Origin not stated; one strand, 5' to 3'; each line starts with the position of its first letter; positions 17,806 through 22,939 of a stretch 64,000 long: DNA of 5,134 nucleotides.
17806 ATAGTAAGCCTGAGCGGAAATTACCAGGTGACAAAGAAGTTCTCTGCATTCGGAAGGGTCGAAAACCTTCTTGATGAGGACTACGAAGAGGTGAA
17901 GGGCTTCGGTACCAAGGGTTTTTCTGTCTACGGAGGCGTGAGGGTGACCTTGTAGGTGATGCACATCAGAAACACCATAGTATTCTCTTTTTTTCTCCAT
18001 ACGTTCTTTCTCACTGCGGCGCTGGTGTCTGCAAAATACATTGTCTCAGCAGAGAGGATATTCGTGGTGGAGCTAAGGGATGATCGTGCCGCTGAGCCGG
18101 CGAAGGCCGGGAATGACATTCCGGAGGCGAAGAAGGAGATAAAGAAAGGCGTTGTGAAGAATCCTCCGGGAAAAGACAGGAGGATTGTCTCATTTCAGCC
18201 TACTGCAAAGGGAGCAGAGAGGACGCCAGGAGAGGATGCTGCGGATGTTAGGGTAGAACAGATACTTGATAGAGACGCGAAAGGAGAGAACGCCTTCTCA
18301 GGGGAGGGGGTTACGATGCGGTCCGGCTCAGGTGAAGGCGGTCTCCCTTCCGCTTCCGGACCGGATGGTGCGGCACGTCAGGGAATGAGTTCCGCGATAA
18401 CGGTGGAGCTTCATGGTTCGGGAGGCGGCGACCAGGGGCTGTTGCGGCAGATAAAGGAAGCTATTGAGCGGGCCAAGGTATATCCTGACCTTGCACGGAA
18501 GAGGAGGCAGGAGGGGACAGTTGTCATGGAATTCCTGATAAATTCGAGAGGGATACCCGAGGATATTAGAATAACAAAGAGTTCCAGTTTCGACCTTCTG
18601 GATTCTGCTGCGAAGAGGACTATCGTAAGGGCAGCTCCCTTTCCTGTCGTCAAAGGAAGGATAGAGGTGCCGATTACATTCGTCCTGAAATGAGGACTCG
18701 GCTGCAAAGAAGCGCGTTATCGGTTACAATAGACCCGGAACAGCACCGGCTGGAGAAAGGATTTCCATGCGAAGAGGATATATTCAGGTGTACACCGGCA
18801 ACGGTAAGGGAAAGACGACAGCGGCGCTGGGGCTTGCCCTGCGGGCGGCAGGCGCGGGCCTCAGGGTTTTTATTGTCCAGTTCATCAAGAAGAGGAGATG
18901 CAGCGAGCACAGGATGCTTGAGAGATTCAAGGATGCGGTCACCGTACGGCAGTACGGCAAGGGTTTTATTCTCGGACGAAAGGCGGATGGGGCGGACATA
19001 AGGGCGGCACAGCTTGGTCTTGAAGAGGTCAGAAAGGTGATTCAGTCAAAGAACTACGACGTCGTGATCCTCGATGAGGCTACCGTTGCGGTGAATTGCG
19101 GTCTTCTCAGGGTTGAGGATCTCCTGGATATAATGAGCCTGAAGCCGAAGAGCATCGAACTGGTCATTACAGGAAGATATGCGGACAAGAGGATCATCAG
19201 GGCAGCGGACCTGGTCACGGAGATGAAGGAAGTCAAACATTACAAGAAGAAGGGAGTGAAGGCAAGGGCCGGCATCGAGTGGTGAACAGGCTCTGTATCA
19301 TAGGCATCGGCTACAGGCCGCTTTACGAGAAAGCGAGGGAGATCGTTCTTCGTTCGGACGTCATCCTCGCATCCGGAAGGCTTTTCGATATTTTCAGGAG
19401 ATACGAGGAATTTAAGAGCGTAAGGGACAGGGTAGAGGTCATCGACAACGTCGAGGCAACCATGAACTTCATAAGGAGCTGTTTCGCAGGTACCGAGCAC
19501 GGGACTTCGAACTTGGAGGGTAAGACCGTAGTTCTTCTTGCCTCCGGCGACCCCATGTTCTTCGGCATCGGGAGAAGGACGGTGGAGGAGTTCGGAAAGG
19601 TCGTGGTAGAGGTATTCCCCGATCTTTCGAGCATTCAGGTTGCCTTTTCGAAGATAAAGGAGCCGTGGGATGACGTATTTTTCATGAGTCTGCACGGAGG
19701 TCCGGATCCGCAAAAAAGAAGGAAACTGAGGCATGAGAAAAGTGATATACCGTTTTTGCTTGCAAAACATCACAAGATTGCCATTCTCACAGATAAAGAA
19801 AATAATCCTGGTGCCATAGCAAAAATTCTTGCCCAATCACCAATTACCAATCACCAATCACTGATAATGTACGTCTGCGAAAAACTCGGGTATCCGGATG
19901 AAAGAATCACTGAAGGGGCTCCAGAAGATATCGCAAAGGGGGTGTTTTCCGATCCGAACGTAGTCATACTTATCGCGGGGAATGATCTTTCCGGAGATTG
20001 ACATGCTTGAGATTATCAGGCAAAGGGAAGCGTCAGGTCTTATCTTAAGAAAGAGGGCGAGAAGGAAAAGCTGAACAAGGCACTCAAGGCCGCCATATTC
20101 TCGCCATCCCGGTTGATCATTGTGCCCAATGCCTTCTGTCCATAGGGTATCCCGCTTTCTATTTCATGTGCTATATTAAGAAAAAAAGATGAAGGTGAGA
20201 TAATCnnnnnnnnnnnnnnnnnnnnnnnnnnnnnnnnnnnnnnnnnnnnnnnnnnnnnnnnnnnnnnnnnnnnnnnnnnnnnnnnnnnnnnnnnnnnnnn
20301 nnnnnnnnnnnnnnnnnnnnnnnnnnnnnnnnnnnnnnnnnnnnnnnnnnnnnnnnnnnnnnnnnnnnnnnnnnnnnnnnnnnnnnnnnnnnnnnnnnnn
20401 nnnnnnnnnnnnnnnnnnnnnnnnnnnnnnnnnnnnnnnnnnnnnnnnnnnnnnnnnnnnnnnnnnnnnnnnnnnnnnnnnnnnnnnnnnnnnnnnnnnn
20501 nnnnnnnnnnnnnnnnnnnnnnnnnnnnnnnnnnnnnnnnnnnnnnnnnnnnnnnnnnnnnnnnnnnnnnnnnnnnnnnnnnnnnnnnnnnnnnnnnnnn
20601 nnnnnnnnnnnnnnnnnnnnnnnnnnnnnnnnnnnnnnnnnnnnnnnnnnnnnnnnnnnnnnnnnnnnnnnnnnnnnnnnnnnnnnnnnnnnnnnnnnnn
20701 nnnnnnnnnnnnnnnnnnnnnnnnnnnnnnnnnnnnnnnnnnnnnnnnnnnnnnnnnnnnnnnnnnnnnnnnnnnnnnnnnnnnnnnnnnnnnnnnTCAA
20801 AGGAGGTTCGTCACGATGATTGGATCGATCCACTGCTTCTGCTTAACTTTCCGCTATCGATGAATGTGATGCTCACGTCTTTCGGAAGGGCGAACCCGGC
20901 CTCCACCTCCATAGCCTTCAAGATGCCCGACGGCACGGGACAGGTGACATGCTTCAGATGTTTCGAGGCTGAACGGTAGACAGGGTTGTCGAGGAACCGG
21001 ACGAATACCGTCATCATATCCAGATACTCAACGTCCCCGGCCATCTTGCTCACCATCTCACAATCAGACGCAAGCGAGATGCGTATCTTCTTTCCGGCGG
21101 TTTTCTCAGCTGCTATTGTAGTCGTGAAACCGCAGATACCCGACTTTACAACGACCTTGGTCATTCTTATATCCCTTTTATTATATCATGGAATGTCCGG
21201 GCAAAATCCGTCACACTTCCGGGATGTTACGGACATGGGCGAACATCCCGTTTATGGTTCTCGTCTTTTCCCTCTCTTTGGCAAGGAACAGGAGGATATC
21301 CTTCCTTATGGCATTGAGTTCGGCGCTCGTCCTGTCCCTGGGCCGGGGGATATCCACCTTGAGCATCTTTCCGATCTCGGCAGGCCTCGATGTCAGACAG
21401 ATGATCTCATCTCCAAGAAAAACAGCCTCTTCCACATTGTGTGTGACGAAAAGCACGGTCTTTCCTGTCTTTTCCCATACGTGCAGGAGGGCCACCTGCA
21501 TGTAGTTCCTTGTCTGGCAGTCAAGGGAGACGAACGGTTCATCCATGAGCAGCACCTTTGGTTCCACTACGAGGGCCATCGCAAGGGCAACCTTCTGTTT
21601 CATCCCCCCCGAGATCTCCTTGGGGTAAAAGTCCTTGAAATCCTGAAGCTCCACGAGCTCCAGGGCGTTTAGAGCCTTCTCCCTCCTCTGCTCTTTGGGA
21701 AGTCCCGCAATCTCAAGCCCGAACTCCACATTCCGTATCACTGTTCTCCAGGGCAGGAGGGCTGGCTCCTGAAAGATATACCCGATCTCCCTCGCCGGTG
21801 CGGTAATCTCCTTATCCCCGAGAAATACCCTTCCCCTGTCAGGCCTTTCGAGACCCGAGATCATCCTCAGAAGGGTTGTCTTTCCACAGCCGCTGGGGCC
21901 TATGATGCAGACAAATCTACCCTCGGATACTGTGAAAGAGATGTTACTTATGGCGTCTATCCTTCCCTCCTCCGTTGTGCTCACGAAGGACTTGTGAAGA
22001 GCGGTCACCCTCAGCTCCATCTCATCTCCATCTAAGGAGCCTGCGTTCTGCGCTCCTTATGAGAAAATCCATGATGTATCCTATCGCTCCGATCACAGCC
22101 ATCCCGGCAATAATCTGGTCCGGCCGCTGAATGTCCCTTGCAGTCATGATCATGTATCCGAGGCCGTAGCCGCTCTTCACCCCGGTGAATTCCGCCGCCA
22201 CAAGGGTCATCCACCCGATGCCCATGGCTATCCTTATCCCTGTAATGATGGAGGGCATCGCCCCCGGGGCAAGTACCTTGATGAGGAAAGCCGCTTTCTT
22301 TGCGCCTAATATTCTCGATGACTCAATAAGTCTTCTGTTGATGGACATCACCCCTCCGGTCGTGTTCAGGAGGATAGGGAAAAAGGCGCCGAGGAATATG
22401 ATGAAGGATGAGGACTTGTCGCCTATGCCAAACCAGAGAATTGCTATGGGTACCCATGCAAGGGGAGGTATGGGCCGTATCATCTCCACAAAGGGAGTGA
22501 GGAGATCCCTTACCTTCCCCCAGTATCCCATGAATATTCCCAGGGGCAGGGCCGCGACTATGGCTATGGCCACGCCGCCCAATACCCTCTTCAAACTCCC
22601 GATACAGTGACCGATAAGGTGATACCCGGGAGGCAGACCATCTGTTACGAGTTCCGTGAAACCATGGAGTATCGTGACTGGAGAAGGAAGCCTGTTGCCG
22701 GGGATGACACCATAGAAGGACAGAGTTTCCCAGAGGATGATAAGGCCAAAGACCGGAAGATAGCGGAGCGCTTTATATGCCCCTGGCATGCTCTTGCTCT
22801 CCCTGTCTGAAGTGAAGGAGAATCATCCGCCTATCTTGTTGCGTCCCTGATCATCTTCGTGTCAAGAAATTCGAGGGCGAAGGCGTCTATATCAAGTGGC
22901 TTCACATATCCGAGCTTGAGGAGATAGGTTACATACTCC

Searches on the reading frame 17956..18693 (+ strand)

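Call 47: search_protein_families(library=pfam, proteins=[window:17956-18693:+], max_evalue=0.00001)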
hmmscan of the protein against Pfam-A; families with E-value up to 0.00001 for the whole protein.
window:17956-18693:+ (245 aa): 2 families
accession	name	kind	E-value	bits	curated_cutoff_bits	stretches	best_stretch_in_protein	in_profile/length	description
PF03544.19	TonB_C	-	1.9e-16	60.7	24.6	1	173-244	2-79/79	Gram-negative bacterial TonB protein C-terminal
PF13103.11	TonB_2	-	3.2e-06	27.6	22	0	175-242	12-83/85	TonB C terminal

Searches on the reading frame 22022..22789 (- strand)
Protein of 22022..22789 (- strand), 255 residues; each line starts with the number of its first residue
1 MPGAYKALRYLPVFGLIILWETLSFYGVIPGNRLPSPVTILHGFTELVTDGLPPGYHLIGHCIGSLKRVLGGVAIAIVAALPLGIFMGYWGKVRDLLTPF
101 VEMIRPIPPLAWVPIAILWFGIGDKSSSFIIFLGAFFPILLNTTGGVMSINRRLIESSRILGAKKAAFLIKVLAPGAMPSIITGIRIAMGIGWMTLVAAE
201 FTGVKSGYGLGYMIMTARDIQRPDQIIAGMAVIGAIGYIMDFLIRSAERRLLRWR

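Call 47: search_protein_families(library=pfam, proteins=[window:22022-22789:-], max_evalue=0.00001)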
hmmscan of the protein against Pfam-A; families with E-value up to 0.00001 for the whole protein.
window:22022-22789:- (255 aa): 1 family
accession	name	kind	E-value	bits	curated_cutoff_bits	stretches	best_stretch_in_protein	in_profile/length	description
PF00528.27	BPD_transp_1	-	2.5e-26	92.9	26.4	1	80-251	1-182/184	Binding-protein-dependent transport system inner membrane component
